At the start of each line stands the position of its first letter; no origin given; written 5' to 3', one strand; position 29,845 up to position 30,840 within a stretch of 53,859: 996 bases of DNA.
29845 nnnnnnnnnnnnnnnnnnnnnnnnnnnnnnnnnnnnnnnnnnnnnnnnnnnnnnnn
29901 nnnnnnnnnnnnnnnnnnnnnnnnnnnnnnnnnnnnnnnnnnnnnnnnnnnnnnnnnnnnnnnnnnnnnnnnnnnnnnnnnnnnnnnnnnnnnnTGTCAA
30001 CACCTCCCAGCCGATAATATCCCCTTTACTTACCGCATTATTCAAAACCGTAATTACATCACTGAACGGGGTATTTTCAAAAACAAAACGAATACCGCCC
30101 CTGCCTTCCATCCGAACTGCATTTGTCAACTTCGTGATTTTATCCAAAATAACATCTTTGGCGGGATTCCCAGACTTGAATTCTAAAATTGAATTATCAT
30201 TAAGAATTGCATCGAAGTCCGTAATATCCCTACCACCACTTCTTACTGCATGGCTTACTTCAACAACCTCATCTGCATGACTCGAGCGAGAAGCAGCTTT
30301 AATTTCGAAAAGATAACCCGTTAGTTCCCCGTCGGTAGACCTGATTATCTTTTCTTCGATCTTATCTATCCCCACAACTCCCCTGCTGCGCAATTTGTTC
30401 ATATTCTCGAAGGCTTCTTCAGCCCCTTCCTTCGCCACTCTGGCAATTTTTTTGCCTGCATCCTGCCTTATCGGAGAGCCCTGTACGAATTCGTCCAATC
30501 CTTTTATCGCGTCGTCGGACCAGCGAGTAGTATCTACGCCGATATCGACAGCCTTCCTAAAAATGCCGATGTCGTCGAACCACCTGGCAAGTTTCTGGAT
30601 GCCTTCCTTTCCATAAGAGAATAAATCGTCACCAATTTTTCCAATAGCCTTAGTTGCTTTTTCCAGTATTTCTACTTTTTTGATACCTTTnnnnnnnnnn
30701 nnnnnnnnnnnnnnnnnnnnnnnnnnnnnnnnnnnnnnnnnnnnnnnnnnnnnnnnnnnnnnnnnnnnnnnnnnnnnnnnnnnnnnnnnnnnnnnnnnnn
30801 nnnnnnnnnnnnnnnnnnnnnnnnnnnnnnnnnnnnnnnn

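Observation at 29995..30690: C-terminal 232 aa of the giant protein ends in an Hjc-like PD-(D/E)xK nuclease-type core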

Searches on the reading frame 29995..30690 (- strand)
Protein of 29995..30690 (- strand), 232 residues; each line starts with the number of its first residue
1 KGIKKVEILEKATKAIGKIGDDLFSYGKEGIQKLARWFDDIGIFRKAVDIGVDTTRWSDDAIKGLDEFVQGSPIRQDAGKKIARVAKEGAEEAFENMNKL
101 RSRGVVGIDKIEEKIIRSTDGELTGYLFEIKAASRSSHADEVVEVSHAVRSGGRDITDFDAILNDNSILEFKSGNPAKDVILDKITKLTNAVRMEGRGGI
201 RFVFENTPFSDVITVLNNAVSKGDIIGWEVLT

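Call 3: search_protein_families(library=pfam, proteins=[window:29995-30690:-], max_evalue=1)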
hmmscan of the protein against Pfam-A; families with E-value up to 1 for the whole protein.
window:29995-30690:- (232 aa): 1 family
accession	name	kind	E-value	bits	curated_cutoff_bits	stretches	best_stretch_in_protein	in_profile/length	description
PF16344.10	FecR_C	-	0.14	12.6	24.4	0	201-217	1-17/70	FecR, C-terminal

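Call 4: search_solved_structures(query=window:29995-30690:-, max_evalue=10, show_alignments=3)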
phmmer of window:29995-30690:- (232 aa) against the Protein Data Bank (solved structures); distinct sequences matched with E-value up to 10: 1.
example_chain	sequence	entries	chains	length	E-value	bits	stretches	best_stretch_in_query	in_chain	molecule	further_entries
4okm_A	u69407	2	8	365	0.091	15.9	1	43-134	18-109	Terpene synthase metal-binding domain-containing protein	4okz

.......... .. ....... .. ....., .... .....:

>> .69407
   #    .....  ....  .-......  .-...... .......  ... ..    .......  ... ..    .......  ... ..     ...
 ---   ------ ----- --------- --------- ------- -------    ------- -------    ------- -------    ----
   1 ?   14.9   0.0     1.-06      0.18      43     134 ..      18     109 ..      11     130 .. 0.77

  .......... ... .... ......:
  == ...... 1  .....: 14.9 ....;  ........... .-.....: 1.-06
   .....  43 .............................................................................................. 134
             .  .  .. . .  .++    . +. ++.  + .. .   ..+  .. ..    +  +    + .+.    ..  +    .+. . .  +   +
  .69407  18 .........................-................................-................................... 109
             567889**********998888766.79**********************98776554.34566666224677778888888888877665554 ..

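Call 7: find_homologous_proteins(query=window:29995-30690:-, max_evalue=0.01)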
Query window:29995-30690:-: 1116 candidates shared short words with the query, none scored E <= 0.01.
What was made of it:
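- Tried and rejected: The word-indexed homologue search with the 232 aa found nothing (call 7).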

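Call 9: search_protein_families(library=ncbifam, proteins=[window:29995-30690:-], max_evalue=1)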
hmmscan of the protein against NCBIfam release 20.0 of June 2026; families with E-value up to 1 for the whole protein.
window:29995-30690:- (232 aa): 0 families

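Call 10: search_protein_families(library=padloc, proteins=[window:29995-30690:-], max_evalue=1)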
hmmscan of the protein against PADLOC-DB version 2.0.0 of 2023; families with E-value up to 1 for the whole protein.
window:29995-30690:- (232 aa): 0 families

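Call 17: search_protein_representatives(protein=window:29995-30690:-)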
Query: 232 residues. Proteins with E-value up to 0.001 (for the whole library): 9; up to 1e-10: 5; up to 1e-30: 2. The best 9 are listed.
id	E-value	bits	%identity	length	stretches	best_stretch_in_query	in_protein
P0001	1.9e-142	489.0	100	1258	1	1-232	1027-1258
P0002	5.3e-42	160.6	43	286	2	108-231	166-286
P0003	4.9e-21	92.0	38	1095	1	3-209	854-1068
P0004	3.0e-17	79.6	34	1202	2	3-118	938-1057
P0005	2.9e-11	60.0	32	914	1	12-219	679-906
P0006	8.3e-10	55.3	33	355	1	22-170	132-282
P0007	9.3e-06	42.0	29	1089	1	1-229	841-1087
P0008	5.4e-05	39.5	27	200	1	54-215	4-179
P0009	8.0e-04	35.7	31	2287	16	47-101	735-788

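Call 24: find_encoding_contigs(protein=P0003, flank=8000, max_places=4)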
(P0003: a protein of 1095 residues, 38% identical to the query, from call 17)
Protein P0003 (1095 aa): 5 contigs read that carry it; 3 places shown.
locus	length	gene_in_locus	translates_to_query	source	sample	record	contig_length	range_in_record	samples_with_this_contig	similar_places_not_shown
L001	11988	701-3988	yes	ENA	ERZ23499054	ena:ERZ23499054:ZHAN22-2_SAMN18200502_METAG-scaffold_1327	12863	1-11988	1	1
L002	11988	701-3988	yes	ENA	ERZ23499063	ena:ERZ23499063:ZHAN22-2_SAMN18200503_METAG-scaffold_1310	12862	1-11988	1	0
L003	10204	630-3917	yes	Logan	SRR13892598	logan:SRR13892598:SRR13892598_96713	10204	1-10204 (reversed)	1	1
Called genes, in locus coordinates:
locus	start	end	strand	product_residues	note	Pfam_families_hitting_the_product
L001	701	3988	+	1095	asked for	PF02369:Big_1 (faint), PF13620:CarboxypepD_reg, PF13715:CarbopepD_reg_2 (faint), PF17210:SdrD_B (faint)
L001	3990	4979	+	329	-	-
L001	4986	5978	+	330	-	-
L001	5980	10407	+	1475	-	PF00082:Peptidase_S8, PF07705:CARDB, PF00801:PKD, PF18911:PKD_4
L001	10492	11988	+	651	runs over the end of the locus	PF13385:Laminin_G_3 (weak), PF05048:NosD (faint), PF13229:Beta_helix (faint), PF18911:PKD_4, PF00801:PKD, PF22352:K319L-like_PKD (weak)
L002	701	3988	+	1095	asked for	PF02369:Big_1 (faint), PF13620:CarboxypepD_reg, PF13715:CarbopepD_reg_2 (faint), PF17210:SdrD_B (faint)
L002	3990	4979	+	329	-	-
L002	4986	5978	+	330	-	-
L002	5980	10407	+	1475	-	PF00082:Peptidase_S8, PF07705:CARDB, PF00801:PKD, PF18911:PKD_4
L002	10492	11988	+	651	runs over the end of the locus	PF13385:Laminin_G_3 (weak), PF05048:NosD (faint), PF13229:Beta_helix (faint), PF18911:PKD_4, PF00801:PKD, PF22352:K319L-like_PKD (weak)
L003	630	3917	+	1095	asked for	PF02369:Big_1 (faint), PF13620:CarboxypepD_reg, PF13715:CarbopepD_reg_2 (faint), PF17210:SdrD_B (faint)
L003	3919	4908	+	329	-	-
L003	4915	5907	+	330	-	-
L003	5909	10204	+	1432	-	?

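Call 27: find_encoding_contigs(protein=P0004, flank=8000, max_places=3)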
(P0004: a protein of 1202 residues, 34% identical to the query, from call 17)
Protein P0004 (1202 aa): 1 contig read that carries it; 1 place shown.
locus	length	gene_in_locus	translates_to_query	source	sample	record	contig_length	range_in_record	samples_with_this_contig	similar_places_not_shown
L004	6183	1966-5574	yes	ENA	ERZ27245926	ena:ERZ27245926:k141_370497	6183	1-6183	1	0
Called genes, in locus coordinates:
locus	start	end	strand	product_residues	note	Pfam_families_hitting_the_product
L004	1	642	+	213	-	?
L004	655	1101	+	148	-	PF00293:NUDIX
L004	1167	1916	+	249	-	-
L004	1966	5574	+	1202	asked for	PF02369:Big_1 (faint), PF20598:DUF6795 (faint), PF01060:TTR-52 (faint), PF07210:DUF1416 (faint), PF11974:bMG3 (faint), PF13620:CarboxypepD_reg (faint), PF13715:CarbopepD_reg_2 (faint), PF17210:SdrD_B (faint)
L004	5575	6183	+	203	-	?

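Call 28: find_encoding_contigs(protein=P0005, flank=8000, max_places=3)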
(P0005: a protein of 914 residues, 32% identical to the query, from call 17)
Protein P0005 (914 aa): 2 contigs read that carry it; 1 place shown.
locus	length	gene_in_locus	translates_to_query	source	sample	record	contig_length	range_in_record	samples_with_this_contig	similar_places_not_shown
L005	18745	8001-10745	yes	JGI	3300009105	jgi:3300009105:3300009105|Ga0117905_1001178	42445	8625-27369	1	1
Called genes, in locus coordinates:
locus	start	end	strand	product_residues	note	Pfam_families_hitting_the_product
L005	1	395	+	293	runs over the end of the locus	PF02653:BPD_transp_2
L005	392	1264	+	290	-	PF02653:BPD_transp_2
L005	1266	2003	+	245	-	PF02463:SMC_N, PF00005:ABC_tran, PF13304:AAA_21 (weak), PF12399:BCA_ABC_TP_C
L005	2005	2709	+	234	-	PF02463:SMC_N (faint), PF13175:AAA_15 (faint), PF13476:AAA_23 (weak), PF00005:ABC_tran, PF09818:ABC_ATPase (faint), PF13304:AAA_21 (weak)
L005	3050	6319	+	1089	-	PF11617:Cu-binding_MopE, PF18911:PKD_4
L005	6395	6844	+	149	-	-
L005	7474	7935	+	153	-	-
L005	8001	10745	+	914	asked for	PF11974:bMG3 (faint), PF13620:CarboxypepD_reg (faint), PF13715:CarbopepD_reg_2 (faint), PF17210:SdrD_B (faint)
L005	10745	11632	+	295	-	-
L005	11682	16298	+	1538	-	PF00082:Peptidase_S8, PF07705:CARDB (weak)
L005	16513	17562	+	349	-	-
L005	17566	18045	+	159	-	-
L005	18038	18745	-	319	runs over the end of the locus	PF06439:3keto-disac_hyd (faint)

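Call 84: search_protein_families(library=phrogs, proteins=[window:29995-30690:-], max_evalue=0.1)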
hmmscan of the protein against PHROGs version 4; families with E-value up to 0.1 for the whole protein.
window:29995-30690:- (232 aa): 1 family
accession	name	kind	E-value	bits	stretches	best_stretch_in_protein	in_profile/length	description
phrog_2413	-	unknown function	0.049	14.6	0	3-18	8-23/39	-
